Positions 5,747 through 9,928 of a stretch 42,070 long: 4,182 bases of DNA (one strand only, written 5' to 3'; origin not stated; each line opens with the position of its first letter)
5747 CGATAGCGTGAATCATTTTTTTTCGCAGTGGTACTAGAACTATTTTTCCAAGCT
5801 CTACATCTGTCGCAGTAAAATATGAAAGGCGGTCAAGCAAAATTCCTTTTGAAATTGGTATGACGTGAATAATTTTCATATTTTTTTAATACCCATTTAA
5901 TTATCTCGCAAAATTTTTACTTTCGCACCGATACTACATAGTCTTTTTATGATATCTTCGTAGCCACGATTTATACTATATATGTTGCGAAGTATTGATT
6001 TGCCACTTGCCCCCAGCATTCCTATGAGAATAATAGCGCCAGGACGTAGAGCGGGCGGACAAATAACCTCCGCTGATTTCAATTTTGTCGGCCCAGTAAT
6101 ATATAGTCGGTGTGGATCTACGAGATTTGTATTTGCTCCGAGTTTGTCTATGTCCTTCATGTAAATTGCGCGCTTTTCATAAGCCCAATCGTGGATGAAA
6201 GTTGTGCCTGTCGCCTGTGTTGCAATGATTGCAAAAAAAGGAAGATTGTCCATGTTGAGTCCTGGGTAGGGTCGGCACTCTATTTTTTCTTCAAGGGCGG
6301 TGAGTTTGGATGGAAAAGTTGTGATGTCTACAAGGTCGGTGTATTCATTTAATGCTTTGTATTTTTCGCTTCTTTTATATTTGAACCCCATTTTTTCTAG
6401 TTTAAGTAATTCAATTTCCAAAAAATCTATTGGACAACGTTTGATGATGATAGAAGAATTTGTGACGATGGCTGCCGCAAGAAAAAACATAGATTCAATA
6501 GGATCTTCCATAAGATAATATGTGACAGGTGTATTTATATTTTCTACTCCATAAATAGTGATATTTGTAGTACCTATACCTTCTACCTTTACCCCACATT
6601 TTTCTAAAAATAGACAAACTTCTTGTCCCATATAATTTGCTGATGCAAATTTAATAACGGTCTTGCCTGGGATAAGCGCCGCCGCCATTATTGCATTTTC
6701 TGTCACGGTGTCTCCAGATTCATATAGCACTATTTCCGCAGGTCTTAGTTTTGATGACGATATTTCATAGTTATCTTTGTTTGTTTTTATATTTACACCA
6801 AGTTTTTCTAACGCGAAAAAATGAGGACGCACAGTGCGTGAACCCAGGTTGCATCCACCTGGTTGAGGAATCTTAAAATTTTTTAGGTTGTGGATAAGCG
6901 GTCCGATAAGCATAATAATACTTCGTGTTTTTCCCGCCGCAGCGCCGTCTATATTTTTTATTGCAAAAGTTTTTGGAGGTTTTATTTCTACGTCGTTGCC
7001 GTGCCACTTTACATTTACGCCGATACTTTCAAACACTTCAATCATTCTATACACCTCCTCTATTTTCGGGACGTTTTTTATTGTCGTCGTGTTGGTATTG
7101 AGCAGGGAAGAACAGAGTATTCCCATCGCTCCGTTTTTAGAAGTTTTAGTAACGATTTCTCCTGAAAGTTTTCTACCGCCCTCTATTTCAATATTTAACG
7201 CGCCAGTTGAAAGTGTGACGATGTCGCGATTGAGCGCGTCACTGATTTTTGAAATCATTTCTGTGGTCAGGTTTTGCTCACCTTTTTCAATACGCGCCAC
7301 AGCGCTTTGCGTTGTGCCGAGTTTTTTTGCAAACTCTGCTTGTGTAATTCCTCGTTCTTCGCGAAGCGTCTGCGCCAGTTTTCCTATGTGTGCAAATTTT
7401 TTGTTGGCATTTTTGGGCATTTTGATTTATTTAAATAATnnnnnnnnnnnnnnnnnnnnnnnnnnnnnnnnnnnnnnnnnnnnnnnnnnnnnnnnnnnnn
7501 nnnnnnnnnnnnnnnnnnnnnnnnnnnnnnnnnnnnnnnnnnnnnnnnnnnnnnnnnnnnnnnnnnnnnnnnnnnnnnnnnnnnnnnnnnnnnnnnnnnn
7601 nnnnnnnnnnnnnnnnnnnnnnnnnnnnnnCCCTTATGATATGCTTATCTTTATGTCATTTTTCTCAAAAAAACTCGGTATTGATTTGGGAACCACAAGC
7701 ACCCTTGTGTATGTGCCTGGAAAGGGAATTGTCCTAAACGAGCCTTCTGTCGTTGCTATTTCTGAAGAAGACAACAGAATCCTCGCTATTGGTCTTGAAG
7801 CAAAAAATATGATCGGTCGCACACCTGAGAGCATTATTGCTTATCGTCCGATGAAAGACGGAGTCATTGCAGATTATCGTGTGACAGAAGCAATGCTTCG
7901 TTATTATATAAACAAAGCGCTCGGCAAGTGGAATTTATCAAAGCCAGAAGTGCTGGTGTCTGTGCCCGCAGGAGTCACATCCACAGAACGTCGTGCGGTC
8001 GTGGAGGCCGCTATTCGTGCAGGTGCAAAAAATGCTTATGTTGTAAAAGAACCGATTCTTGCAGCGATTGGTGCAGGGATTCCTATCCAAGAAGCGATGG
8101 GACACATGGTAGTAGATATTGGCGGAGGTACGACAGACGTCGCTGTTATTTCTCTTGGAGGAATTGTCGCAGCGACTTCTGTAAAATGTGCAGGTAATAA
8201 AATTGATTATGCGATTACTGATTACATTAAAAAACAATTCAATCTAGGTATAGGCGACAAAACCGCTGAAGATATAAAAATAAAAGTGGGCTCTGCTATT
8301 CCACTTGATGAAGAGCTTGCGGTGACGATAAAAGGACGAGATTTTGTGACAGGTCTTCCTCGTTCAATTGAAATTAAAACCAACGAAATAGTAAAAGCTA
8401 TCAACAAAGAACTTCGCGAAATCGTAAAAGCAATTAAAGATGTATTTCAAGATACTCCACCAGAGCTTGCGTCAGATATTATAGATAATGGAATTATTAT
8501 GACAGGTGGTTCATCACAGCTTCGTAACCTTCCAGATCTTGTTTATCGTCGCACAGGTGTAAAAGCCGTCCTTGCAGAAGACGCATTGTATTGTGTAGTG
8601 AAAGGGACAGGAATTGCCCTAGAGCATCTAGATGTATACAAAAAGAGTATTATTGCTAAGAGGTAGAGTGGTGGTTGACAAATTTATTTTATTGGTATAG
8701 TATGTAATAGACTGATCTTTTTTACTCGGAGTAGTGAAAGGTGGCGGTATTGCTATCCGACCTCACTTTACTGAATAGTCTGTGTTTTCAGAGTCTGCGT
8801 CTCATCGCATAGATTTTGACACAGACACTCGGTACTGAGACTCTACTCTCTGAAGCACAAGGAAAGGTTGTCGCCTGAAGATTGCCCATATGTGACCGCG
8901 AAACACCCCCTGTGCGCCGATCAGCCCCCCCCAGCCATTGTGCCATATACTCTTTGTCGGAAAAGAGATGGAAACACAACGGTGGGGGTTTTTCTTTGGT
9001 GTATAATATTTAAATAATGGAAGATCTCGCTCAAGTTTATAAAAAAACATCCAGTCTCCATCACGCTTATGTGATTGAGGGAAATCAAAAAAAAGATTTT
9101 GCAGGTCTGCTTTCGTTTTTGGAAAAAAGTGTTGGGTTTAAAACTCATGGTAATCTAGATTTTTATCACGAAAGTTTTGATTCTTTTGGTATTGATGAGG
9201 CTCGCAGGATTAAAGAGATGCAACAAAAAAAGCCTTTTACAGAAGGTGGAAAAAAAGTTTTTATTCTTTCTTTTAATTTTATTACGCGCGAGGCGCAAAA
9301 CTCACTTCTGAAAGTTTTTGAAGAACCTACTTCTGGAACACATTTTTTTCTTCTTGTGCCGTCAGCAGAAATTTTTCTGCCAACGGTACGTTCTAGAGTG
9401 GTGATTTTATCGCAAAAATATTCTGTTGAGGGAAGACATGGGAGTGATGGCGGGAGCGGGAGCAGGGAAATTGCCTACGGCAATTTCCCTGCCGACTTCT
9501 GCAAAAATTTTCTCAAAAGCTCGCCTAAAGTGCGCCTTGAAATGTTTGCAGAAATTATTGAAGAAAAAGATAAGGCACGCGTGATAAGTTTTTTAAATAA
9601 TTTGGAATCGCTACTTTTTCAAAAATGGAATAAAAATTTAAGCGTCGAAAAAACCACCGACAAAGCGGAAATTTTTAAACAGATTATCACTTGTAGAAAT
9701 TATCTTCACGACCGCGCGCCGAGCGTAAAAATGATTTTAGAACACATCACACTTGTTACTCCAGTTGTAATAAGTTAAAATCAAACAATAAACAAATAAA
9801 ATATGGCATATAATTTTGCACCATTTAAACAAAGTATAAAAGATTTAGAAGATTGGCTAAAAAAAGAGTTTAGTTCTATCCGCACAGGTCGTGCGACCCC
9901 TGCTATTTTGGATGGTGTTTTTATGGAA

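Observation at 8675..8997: Promoter- and terminator-bounded structured RNA of about 290 nt that I cannot classify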

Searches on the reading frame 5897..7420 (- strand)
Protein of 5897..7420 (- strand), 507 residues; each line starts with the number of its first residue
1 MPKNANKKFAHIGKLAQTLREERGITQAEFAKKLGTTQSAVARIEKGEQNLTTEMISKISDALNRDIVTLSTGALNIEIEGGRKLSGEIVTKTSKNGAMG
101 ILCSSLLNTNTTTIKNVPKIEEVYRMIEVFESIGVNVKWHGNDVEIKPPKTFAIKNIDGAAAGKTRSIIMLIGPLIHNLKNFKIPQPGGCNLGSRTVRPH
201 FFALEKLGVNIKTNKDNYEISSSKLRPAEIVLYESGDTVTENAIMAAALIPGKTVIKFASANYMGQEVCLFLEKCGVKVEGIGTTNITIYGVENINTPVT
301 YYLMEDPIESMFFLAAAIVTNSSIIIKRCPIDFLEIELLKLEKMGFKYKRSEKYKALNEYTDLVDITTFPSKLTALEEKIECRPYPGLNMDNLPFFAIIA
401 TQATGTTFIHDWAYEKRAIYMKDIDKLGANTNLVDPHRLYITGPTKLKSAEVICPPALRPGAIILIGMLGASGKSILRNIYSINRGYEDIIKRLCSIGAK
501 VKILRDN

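Call 9: search_protein_families(library=pfam, proteins=[window:5897-7420:-])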
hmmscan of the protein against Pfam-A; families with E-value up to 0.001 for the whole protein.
window:5897-7420:- (507 aa): 6 families
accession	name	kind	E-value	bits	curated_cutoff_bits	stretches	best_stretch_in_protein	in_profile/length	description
PF00275.25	EPSP_synthase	-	9.3e-49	166.7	22.8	1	80-494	2-417/417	EPSP synthase (3-phosphoshikimate 1-carboxyvinyltransferase)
PF01381.28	HTH_3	-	7.6e-16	58.3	23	1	19-68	4-53/55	Helix-turn-helix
PF13560.12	HTH_31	-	3.9e-09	37.1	27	1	13-66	3-57/64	Helix-turn-helix domain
PF12844.13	HTH_19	-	2.4e-06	27.8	30.2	1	19-73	7-61/64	Helix-turn-helix domain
PF13443.12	HTH_26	-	1.2e-05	25.9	22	1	19-65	5-52/63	Cro/C1-type HTH DNA-binding domain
PF22495.2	HTH_92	-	0.0002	21.1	27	1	18-48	2-32/45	RsaL-like HTH domain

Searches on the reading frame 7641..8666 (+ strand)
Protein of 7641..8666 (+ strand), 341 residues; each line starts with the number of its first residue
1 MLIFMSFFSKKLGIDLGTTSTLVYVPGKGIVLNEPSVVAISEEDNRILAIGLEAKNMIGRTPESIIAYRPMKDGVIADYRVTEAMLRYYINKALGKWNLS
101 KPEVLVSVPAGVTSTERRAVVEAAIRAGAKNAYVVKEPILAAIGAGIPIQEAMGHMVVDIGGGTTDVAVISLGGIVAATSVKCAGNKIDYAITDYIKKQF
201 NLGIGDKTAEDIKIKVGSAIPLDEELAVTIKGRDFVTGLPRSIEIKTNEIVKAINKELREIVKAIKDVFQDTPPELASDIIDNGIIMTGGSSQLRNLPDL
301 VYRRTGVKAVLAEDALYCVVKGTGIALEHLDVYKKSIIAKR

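Call 9: search_protein_families(library=pfam, proteins=[window:7641-8666:+])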
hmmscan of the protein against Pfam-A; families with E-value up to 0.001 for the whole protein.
window:7641-8666:+ (341 aa): 5 families
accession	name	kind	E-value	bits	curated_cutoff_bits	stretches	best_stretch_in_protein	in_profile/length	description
PF06723.19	MreB_Mbl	-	9e-133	442.6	27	1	10-333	2-325/327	MreB/Mbl protein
PF00012.26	HSP70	-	3e-13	49.3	20.6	1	103-306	135-351/599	Hsp70 protein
PF00022.25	Actin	-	9e-12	44.7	27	1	35-199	31-190/410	Actin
PF14450.12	FtsA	-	1.9e-11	44.9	31.8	1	156-312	1-110/127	Cell division protein FtsA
PF08841.16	DDR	-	0.00066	19.2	24.6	0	137-214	117-189/328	Diol dehydratase reactivase ATPase-like domain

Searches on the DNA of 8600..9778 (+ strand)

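Call 4: search_rna_families(source=window, start=8600, end=9060, threshold=evalue, max_evalue=10, show_alignments=5)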
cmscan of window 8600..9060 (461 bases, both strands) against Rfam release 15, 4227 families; matches with E-value up to 10: 1.
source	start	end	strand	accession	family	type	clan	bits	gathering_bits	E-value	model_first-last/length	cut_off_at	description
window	8983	9055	+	RF03339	mir-3047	Gene; miRNA;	-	20.3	53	0.2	1-61/61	no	mir-3047 microRNA precursor family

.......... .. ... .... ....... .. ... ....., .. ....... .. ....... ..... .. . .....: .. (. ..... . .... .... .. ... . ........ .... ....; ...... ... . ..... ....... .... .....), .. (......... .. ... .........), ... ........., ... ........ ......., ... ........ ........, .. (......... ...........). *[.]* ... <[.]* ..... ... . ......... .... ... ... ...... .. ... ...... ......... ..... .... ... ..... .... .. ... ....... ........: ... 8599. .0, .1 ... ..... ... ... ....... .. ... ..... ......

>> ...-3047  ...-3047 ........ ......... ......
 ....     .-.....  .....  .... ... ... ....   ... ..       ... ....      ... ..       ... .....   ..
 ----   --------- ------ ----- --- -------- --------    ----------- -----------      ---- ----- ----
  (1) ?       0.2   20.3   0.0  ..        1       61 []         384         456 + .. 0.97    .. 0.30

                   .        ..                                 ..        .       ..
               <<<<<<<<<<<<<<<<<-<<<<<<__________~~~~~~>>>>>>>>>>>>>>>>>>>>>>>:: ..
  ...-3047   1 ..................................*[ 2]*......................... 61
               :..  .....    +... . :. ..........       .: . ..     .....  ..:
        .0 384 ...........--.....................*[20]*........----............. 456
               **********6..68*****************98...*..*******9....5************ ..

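Call 42: search_rna_families(sources=[L034, L035, L036, L037, L038, L039, L040, L041, L042, L043], threshold=evalue, max_evalue=0.01)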
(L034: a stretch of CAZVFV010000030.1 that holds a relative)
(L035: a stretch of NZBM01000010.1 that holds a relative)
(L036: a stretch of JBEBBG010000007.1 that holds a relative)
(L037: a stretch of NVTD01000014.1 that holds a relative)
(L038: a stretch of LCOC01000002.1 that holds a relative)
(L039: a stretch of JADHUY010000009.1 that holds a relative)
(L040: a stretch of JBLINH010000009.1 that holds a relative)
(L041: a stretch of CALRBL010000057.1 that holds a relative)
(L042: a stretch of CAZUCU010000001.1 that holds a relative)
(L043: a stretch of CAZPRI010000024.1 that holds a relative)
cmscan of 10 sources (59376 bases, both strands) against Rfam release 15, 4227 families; matches with E-value up to 0.01: 0.
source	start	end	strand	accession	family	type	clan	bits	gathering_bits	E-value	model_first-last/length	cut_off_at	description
